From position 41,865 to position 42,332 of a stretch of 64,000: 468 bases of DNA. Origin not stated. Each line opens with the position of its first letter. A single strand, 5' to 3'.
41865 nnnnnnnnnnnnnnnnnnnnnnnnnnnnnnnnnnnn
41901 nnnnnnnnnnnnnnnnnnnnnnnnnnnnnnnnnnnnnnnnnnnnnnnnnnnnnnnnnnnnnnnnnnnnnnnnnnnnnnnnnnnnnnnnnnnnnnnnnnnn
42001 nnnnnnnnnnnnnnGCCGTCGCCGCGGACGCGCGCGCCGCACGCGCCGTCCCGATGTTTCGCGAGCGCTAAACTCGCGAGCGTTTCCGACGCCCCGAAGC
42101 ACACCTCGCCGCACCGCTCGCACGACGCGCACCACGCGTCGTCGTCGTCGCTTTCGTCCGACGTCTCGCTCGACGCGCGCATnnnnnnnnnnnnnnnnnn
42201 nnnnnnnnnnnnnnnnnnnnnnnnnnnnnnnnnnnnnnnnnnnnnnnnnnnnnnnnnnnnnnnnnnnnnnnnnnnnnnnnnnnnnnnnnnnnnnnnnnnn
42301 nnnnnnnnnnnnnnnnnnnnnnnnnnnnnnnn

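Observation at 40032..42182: C2H2/U1-type zinc-finger protein fused to a degenerate P-loop NTPase-like domain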

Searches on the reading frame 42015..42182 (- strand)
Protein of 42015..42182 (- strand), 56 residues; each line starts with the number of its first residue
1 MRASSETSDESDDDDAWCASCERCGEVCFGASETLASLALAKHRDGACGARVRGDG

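Call 39: search_protein_families(library=pfam, proteins=[window:42015-42182:-], max_evalue=10)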
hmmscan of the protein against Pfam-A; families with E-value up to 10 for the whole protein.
seq(56 aa): 0 families
